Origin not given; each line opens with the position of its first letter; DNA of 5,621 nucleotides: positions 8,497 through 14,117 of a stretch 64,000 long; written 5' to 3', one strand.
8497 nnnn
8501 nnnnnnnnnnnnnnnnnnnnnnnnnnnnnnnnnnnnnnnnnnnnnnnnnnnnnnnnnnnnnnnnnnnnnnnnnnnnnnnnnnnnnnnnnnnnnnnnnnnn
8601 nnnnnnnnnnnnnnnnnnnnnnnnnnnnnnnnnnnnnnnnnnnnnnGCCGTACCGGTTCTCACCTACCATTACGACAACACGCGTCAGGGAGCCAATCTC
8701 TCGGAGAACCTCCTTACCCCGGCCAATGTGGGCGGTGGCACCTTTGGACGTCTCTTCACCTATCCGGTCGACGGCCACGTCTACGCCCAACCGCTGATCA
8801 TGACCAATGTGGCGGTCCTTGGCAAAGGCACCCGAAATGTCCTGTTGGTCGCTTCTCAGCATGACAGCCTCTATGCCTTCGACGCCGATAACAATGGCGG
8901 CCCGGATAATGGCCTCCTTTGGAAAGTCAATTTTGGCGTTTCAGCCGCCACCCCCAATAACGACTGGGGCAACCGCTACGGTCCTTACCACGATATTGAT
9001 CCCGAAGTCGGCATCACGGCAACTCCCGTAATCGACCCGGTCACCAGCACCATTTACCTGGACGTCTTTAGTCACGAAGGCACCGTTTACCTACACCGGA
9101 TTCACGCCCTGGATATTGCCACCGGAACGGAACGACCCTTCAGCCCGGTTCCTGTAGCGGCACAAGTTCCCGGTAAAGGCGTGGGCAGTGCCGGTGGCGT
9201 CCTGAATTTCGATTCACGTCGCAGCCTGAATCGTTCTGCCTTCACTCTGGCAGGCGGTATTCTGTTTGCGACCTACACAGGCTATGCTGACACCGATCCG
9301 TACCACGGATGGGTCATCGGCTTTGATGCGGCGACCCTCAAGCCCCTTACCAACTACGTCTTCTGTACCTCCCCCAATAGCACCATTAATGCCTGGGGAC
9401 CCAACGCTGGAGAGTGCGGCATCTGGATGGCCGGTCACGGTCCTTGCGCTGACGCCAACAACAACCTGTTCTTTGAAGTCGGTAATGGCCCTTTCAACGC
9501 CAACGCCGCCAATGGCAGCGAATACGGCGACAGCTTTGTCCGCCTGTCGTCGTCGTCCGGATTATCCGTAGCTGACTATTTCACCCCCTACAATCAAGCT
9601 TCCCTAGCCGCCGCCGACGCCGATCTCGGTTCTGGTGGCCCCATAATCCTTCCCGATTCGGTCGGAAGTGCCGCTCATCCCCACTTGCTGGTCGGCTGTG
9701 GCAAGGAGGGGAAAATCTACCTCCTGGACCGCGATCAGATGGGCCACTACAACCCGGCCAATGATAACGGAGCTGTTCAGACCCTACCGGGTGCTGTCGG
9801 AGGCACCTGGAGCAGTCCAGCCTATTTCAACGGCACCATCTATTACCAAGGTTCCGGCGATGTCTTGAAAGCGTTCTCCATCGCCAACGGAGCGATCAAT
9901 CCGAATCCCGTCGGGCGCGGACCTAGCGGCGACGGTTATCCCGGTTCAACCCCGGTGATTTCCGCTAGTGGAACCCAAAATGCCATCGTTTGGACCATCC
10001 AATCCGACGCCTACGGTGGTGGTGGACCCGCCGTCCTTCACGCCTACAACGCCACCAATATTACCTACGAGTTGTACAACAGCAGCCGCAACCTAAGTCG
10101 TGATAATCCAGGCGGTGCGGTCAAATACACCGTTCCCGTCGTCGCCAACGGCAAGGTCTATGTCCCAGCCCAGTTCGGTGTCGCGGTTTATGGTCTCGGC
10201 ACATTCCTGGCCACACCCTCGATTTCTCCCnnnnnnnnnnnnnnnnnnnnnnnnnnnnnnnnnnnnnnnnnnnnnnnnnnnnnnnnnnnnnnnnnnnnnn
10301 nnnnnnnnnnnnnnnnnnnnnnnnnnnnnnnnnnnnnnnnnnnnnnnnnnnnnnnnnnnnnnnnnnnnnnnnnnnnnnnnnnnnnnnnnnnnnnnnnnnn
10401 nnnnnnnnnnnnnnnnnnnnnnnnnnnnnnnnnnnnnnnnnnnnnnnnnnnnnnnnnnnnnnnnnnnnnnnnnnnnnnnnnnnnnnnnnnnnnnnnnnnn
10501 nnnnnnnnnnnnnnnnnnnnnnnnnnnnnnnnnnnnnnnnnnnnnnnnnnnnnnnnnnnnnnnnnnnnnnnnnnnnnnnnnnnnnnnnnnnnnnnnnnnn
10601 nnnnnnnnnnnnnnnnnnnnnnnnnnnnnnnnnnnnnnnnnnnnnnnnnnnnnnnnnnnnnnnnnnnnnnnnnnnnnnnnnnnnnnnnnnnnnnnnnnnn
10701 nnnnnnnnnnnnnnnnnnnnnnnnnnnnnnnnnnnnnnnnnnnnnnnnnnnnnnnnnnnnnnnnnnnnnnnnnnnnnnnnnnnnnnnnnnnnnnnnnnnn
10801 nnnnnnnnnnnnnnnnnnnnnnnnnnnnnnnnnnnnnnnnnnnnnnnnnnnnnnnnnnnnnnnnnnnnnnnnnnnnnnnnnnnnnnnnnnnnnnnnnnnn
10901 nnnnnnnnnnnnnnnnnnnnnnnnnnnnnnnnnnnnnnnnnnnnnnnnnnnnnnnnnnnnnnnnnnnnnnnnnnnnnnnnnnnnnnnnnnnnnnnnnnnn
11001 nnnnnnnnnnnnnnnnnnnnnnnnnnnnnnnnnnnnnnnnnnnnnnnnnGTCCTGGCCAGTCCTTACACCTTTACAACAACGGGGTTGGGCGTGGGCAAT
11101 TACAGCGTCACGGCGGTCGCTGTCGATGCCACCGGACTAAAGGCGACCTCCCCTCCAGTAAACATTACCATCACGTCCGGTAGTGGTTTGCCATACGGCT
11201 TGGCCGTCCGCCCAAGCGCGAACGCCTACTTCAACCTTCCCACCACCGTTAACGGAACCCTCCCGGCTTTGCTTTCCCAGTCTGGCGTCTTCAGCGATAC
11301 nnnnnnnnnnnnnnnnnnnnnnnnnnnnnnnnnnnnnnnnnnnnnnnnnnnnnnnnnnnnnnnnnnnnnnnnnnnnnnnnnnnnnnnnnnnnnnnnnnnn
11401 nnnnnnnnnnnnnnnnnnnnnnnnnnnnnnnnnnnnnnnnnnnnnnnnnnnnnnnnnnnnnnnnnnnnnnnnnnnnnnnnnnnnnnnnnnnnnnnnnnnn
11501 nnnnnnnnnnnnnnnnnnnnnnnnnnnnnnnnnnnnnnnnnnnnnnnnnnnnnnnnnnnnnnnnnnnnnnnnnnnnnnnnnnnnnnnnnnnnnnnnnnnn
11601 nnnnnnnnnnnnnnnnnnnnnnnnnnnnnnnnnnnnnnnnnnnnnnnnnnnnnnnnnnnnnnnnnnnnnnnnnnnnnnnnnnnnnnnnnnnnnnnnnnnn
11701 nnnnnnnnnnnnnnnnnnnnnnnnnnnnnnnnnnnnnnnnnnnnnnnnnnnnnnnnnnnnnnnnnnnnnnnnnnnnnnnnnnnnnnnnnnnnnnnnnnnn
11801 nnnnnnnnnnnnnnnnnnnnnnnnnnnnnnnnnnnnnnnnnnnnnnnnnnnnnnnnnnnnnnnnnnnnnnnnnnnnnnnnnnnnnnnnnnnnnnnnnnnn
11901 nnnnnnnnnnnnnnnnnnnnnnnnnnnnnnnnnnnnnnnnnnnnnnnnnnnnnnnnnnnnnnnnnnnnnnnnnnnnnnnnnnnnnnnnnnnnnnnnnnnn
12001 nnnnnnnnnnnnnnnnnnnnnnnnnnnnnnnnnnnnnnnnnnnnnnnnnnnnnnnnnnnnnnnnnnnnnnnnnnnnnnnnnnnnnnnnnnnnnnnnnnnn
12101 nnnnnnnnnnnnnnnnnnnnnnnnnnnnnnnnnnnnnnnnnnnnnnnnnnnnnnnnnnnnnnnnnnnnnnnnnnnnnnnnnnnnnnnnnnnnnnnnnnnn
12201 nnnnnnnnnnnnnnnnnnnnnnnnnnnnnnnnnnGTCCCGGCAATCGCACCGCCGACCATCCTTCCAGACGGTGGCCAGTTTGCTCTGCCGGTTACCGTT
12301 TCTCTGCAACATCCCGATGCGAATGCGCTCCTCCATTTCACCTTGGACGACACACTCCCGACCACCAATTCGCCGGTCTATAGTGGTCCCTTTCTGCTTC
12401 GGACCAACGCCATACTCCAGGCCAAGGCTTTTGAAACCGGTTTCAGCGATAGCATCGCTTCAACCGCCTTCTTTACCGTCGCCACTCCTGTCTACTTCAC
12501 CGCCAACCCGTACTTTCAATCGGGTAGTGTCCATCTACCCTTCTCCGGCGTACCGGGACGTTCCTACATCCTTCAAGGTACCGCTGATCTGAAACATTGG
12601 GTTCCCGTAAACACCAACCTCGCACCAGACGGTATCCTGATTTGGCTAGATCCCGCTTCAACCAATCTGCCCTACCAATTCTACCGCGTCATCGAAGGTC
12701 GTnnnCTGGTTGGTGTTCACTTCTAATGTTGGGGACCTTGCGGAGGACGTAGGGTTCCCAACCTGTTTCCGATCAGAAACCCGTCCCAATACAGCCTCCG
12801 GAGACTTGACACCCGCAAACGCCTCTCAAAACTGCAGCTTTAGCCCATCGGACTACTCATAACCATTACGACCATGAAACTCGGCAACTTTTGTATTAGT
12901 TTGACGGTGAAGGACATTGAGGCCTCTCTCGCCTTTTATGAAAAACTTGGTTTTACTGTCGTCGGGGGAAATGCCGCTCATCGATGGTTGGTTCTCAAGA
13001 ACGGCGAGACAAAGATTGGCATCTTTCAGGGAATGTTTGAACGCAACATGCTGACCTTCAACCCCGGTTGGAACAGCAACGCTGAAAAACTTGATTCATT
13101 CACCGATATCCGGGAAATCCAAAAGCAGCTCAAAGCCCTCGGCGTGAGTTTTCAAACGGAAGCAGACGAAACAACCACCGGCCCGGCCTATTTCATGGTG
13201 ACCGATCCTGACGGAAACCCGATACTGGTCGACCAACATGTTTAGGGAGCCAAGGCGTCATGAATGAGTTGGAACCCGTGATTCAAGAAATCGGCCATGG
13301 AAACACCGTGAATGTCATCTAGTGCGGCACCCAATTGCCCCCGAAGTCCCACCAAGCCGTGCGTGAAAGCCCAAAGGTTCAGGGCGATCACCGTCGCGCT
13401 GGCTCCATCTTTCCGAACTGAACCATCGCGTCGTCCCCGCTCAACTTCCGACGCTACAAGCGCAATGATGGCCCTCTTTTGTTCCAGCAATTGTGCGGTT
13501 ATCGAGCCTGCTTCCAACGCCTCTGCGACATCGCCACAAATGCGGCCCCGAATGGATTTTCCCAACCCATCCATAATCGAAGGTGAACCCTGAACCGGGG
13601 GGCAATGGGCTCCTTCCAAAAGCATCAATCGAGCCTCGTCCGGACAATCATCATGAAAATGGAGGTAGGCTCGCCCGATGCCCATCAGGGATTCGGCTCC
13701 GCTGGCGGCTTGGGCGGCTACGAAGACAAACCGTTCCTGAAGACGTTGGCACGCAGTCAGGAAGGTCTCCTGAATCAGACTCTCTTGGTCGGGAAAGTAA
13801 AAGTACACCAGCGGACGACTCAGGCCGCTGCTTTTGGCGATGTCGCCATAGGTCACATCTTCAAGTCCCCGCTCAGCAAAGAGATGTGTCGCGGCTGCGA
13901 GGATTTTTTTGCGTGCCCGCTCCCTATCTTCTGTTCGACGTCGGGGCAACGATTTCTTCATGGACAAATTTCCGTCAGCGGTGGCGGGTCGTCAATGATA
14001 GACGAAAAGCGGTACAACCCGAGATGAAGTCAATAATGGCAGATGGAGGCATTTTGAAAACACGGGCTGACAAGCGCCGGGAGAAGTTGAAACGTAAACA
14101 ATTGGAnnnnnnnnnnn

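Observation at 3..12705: Operon of paralogous mega-proteins fusing carbohydrate-binding modules, a PQQ-like beta-propeller and a dihaem cytochrome c domain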

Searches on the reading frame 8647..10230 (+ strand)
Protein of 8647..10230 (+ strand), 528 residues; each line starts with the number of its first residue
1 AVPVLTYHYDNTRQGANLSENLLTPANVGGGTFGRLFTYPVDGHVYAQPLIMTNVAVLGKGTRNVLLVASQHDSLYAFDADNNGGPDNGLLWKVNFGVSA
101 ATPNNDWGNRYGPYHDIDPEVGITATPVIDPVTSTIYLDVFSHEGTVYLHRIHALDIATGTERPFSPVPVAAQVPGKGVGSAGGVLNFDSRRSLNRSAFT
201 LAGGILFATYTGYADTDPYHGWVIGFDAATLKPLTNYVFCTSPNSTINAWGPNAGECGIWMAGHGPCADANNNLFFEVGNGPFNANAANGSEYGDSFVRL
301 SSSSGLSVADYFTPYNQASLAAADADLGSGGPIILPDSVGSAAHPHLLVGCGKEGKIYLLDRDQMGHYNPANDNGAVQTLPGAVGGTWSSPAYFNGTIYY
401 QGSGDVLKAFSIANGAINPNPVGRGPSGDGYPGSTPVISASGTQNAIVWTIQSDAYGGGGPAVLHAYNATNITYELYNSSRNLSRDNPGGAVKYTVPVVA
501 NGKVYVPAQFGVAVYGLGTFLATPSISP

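Call 7: search_protein_families(library=pfam, proteins=[P0002], max_evalue=0.01)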
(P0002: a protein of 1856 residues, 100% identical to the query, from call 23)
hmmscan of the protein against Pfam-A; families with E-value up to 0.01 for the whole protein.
P0002 (1856 aa): 11 families
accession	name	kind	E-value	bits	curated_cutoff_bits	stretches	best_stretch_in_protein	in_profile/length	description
PF13290.12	CHB_HEX_C_1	-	1.1e-27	96.1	22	2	1032-1097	1-66/67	Chitobiase/beta-hexosaminidase C-terminal domain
PF07691.17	PA14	-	4.1e-26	92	24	1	1112-1248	4-145/147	PA14 domain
PF00754.31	F5_F8_type_C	-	2.1e-25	89.7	28.2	1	177-284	4-121/127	F5/8 type C domain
PF13287.12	Fn3_assoc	-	3.5e-22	78.7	23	2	1043-1098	1-56/59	Fn3 associated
PF22633.2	F5_F8_type_C_2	-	6.9e-17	62.3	27.8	1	190-273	2-91/91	NedA-like, galactose-binding domain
PF16656.11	Pur_ac_phosph_N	-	6e-12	46.4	30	2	433-499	27-93/93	Purple acid Phosphatase, N-terminal domain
PF17957.7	Big_7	-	4.6e-09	37.2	24.1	1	1259-1327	1-70/70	Bacterial Ig domain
PF25059.1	FN3_DSCAM-DSCAML_C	-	1.5e-06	28.9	39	0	446-491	31-73/89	DSCAM/DSCAML C-terminal Fn3-like domain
PF00041.27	fn3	-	1.7e-06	28.5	25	0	460-493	48-79/84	Fibronectin type III domain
PF16655.11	PhoD_N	-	0.0018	19.2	30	0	353-379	54-80/90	PhoD-like phosphatase, N-terminal domain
PF07635.16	PSCyt1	-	0.002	19.1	22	0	1609-1677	1-57/59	Planctomycete cytochrome C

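Call 8: search_protein_families(library=ncbifam, proteins=[P0002], max_evalue=0.01)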
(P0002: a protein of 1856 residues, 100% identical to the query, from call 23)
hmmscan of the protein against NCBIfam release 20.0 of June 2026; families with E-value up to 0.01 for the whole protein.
P0002 (1856 aa): 2 families
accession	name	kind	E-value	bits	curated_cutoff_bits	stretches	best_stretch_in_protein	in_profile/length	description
TIGR03806.1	chp_HNE_0200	subfamily_domain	3.6e-60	203.8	313.3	1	1377-1698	2-314/314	SO2930 family diheme c-type cytochrome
NF041776.1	xylosidase_Xyl3A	equivalog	1.6e-09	36.3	1250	1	1094-1231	427-562/846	xylan 1,4-beta-xylosidase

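Call 12: find_homologous_proteins(query=window:8647-10230:+)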
Query window:8647-10230:+ (528 aa): 7993 proteins with E <= 0.001 among 8000 candidates; the best 120 are listed.
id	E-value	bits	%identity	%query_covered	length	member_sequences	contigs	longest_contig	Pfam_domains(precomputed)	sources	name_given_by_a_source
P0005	4.3e-238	810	66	99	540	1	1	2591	-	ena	-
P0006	6.1e-223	760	64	100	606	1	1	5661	-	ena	-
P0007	8.2e-217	740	64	98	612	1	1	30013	-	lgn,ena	-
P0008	1.1e-214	733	63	100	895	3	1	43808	PF13287.13,PF13290.14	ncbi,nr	ncbi:MAG TPA: chitobiase/beta-hexosaminidase C-terminal domain-containing protein [Verrucomicrobiae 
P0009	4.0e-214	731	69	86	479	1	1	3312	-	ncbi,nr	ncbi:MAG TPA: hypothetical protein VHI52_12650, partial [Verrucomicrobiae bacterium]|nr:hypothetical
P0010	8.2e-211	720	62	98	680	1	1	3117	-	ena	-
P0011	3.2e-209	715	62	98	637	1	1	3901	-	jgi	jgi:hypothetical protein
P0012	3.3e-209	715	61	100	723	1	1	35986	PF13287.13,PF13290.14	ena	-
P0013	9.1e-208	710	62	98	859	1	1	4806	PF07691.18,PF17957.8,PF13287.13,PF13290.14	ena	-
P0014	2.8e-207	708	61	98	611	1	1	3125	-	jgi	jgi:hypothetical protein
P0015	3.5e-207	708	60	99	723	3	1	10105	PF13287.13,PF13290.14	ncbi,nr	ncbi:MAG TPA: chitobiase/beta-hexosaminidase C-terminal domain-containing protein, partial [Verrucom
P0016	7.1e-207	707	62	99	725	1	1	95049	PF07691.18,PF13287.13,PF13290.14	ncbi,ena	-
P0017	4.7e-205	701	61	99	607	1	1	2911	-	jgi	jgi:hypothetical protein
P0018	5.3e-205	701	70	83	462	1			-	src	-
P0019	8.5e-205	700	62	98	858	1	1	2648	-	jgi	jgi:hypothetical protein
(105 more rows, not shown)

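Call 23: search_protein_representatives(protein=window:8647-10230:+)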
Query: 528 residues. Proteins with E-value up to 0.001 (for the whole library): 14022; up to 1e-10: 9283; up to 1e-30: 4089. The best 150 are listed.
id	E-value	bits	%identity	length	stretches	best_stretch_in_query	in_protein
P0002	0.0e+00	1202.1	100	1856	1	1-528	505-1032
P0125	3.9e-266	900.8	48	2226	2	2-528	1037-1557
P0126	8.0e-220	747.9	66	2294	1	2-528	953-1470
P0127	1.2e-218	744.1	64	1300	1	2-528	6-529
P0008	3.6e-215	732.5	63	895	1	2-528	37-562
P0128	5.1e-214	728.7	44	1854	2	4-518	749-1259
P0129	1.8e-211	720.3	50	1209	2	2-528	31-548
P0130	4.5e-208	709.1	62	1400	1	4-528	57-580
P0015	1.1e-207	707.8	61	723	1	3-528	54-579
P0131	1.6e-202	690.7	62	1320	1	2-528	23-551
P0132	9.0e-197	671.8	57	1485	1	2-528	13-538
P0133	3.0e-193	660.2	59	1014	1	3-528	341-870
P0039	2.9e-192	656.9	58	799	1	3-525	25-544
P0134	6.9e-190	649.1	59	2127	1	4-528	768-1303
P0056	8.4e-184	629.0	56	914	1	2-528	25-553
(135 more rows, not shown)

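Call 26: find_homologous_proteins(query=P0002, region=1370-1700)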
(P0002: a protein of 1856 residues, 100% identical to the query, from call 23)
Query P0002, residues 1370-1700 (331 aa): 2199 proteins with E <= 0.001 among 5954 candidates; the best 120 are listed.
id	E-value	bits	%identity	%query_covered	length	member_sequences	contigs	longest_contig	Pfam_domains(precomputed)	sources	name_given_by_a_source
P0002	2.2e-223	758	100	100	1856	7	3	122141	PF00754.32,PF25059.2,PF07691.18,PF17957.8,PF22633.4,PF13287.13,PF13290.14,PF00041.28,PF16656.12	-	-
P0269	8.6e-200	681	88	100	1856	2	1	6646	PF00754.32,PF25059.2,PF07691.18,PF17957.8,PF22633.4,PF13287.13,PF13290.14,PF16656.12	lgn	-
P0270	9.5e-188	641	82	100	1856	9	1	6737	PF00754.32,PF07691.18,PF17957.8,PF22633.4,PF13287.13,PF13290.14,PF16656.12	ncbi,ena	-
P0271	2.1e-158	545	70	98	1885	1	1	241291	PF00754.32,PF07691.18,PF17957.8,PF22633.4,PF13287.13,PF13290.14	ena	-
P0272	2.7e-157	541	69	100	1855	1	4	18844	PF00754.32,PF07691.18,PF17957.8,PF22633.4,PF13287.13,PF13290.14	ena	-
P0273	1.7e-150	519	68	100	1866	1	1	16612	PF00754.32,PF07691.18,PF17957.8,PF22633.4,PF13287.13,PF13290.14,PF00041.28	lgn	-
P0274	9.6e-150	516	68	100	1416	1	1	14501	PF07691.18,PF17957.8,PF13287.13,PF13290.14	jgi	jgi:uncharacterized repeat protein (TIGR03806 family)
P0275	9.7e-147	506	67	100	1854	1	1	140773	PF00754.32,PF07691.18,PF17957.8,PF22633.4,PF13287.13,PF13290.14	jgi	jgi:uncharacterized repeat protein (TIGR03806 family)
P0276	2.9e-146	505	65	100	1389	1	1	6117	PF07691.18,PF17957.8,PF13287.13,PF13290.14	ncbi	-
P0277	3.4e-146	505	66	100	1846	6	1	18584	PF07679.23,PF13895.13,PF07691.18,PF13927.13,PF17957.8,PF13287.13,PF13290.14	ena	-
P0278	2.3e-145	502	66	100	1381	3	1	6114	PF07691.18,PF17957.8,PF13287.13,PF13290.14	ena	-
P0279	3.6e-145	501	66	100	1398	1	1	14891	PF07691.18,PF17957.8,PF13287.13,PF13290.14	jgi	jgi:uncharacterized repeat protein (TIGR03806 family)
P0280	4.1e-144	498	66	99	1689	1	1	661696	PF07691.18,PF17957.8,PF13287.13,PF13290.14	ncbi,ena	-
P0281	2.6e-143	495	65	98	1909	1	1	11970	PF07691.18,PF17957.8,PF13287.13,PF13290.14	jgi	jgi:uncharacterized repeat protein (TIGR03806 family)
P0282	3.4e-143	495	65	100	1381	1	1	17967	PF07691.18,PF17957.8,PF13287.13,PF13290.14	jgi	jgi:uncharacterized repeat protein (TIGR03806 family)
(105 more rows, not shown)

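Call 33: predict_structure(alignment_id=A1)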
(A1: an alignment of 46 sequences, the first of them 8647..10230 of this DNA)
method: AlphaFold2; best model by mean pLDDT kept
length: 528 residues; sequences in the alignment: 46
mean_pLDDT: 86.0   pTM: 0.89
mean pLDDT of the five models: 86.0, 85.4, 84.7, 84.4, 79.8
residues with pLDDT >= 90: 297; 70-90: 170; 50-70: 35; < 50: 26
segments of 3 or more residues with pLDDT < 50: 1-7, 12-16, 250-254, 288-290, 524-528
pLDDT, mean of each block of 10 residues (from residue 1): 47 52 90 93 91 89 93 94 86 92 70 70 88 93 88 97 97 87 89 86 92 69 95 96 69 62 85 88 57 83 93 86 77 91 96 94 92 94 91 92 96 97 95 89 85 91 96 96 92 88 92 92 51
secondary structure, 60 per line:
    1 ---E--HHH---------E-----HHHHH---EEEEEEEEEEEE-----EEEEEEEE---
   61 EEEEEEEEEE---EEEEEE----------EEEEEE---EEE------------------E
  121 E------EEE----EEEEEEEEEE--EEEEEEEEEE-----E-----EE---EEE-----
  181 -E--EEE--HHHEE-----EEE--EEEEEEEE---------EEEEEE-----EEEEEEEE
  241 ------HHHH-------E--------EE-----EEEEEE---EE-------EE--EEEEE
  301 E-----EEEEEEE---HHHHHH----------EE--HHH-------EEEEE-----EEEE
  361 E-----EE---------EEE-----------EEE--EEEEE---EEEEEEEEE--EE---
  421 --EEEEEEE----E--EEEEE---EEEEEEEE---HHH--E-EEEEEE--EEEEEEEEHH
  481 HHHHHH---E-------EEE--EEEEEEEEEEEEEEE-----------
elements in order: H25-29 E33-44 E50-57 E61-70 E74-79 E90-95 E99-101 E128-130 E135-144 E147-156 E173-175 E185-187 E200-202 E205-212 E222-227 E233-240 H247-250 E274-279 E296-301 E307-313 H317-322 E347-351 E357-361 E378-380 E392-394 E397-401 E405-413 E423-429 E437-441 E445-452 E463-468 E471-478 H479-486 E498-500 E503-517

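Call 36: fold_search(model_id=the predicted structure, library=pdb)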
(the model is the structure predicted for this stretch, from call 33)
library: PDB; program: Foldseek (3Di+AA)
matches with E <= 10: 1016; with E <= 0.001: 416
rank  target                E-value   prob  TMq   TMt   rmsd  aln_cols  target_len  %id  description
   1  8gy2_A                6.6e-14  1.00  0.57  0.43  10.7       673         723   15  Cryo-EM Structure of Membrane-Bound Alcohol Dehydrogenase from Gluconobacter oxydans (released 2023-08-02)
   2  6zcv                  1.7e-13  1.00  0.57  0.54   9.0       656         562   14  Crystal structure of lanthanide-dependent alcohol dehydrogenase PedH from Pseudomonas putida KT2440 (released 2020-07-15)
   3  6zcw                  1.7e-13  1.00  0.57  0.54   8.4       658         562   12  Crystal structure of lanthanide-dependent alcohol dehydrogenase PedH from Pseudomonas putida KT2440 (released 2020-07-15)
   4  1yiq                  5.0e-13  1.00  0.58  0.46   7.1       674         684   14  Molecular cloning and structural analysis of quinohemoprotein alcohol dehydrogenase ADHIIG from Pseudomonas putida HK5.  (released 2005-08-16)
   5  9cnz_B                5.9e-13  1.00  0.45  0.66   8.0       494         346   10  Structure of BAM complexed with PTB2 ligand in detergent (released 2024-12-25)
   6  1kv9                  1.4e-12  1.00  0.54  0.44  10.7       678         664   14  Structure at 1.9 A Resolution of a Quinohemoprotein Alcohol Dehydrogenase from Pseudomonas putida HK5 (released 2002-07-10)
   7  1kb0                  1.7e-12  1.00  0.60  0.49   7.3       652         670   13  Crystal Structure of Quinohemoprotein Alcohol Dehydrogenase from Comamonas testosteroni (released 2001-12-28)
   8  9a3d_MODEL_1_A        3.1e-12  1.00  0.50  0.66   7.2       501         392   12  Model of E. coli BamB by in-cell photo-crosslinking MS and deep learning (released 2023-02-24)
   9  4mh1_A                3.1e-12  1.00  0.59  0.61   6.3       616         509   14  Crystal structure and functional studies of quinoprotein L-sorbose dehydrogenase from Ketogulonicigenium vulgare Y25 (released 2014-07-23)
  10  8adg_B                1.1e-11  1.00  0.47  0.66   9.7       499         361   10  Cryo-EM structure of Darobactin 22 bound BAM complex (released 2023-01-11)
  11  7nri_B                3.0e-11  1.00  0.49  0.69   7.0       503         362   10  Structure of the darobactin-bound E. coli BAM complex (BamABCDE) (released 2021-04-21)
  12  1w6s_C                3.3e-11  1.00  0.58  0.52   8.9       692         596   11  The high resolution structure of methanol dehydrogenase from methylobacterium extorquens (released 2004-12-21)
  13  6l8a_D                3.5e-11  1.00  0.51  0.58   9.3       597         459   12  Tetrathionate hydrolase from Acidithiobacillus ferrooxidans (released 2020-11-11)
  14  4pk1                  3.7e-11  1.00  0.47  0.50   7.4       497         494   11  Structure of BamB fused to a BamA POTRA domain fragment (released 2014-12-10)
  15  6oc5_A                3.7e-11  1.00  0.55  0.51  10.2       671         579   11  Lanthanide-dependent methanol dehydrogenase XoxF from Methylobacterium extorquens, in complex with Lanthanum (released 2020-05-13)
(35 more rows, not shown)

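Call 63: search_solved_structures(query=A1, max_evalue=10, show_alignments=5)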
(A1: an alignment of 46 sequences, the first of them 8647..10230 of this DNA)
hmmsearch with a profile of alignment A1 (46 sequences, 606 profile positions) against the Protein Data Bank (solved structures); distinct sequences matched with E-value up to 10: 2.
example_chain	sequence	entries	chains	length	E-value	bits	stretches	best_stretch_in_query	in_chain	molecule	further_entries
5yu2_A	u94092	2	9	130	0.69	11.4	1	514-574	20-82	Translation initiation inhibitor homologue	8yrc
3n6t_A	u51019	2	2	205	2.4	9.6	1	57-83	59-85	LysR type regulator of tsaMBCD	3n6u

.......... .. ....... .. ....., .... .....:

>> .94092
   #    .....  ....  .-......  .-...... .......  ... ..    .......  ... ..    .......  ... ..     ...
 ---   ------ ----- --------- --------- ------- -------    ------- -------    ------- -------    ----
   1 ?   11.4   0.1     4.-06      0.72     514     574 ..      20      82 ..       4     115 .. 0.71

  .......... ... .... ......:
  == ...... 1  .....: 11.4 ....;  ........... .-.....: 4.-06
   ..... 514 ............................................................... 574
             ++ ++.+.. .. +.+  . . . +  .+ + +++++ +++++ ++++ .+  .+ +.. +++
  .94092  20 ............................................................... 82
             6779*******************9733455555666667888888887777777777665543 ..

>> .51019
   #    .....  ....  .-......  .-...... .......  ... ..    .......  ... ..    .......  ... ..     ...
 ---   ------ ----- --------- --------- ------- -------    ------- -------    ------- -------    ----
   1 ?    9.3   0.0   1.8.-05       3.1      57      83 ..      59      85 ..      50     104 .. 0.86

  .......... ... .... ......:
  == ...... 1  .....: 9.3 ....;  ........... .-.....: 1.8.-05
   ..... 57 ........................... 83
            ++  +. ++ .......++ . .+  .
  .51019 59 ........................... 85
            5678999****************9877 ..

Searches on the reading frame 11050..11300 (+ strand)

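Call 56: search_protein_families(library=pfam, proteins=[window:11050-11300:+], max_evalue=1)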
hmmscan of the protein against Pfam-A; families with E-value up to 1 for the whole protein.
window:11050-11300:+ (83 aa): 3 families
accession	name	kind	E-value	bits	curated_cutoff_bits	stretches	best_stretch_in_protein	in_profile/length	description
PF18981.6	InlK_D3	-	0.015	15.8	25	1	15-41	49-75/75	Internalin K domain (D3/D4)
PF19077.6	Big_13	-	0.071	14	27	1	6-41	64-100/102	Bacterial Ig-like domain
PF16014.10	SAP130_C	-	0.26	10.8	27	1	20-79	22-81/406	Histone deacetylase complex subunit SAP130 C-terminus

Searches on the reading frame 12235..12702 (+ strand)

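Call 56: search_protein_families(library=pfam, proteins=[window:12235-12702:+], max_evalue=1)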
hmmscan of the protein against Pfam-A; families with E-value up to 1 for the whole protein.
window:12235-12702:+ (156 aa): 2 families
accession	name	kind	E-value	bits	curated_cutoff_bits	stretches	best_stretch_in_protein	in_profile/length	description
PF13290.12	CHB_HEX_C_1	-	3e-12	46.8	22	1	11-75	1-65/67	Chitobiase/beta-hexosaminidase C-terminal domain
PF13287.12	Fn3_assoc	-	1.5e-08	35.1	23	1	23-73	2-52/59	Fn3 associated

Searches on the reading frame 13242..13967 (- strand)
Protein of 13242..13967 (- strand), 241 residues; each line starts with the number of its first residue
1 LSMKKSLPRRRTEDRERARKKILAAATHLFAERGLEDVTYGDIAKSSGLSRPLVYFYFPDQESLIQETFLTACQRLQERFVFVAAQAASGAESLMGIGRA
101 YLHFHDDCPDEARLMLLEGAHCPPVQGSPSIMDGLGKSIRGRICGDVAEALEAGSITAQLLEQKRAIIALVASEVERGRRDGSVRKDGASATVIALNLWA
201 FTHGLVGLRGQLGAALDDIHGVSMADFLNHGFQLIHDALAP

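Call 19: search_protein_families(library=pfam, proteins=[window:13242-13967:-], max_evalue=0.0001)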
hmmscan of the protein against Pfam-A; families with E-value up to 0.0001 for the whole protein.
window:13242-13967:- (241 aa): 1 family
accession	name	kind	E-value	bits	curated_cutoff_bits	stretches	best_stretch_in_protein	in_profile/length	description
PF00440.29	TetR_N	-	3.1e-13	49.7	24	1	22-67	1-46/47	Bacterial regulatory proteins, tetR family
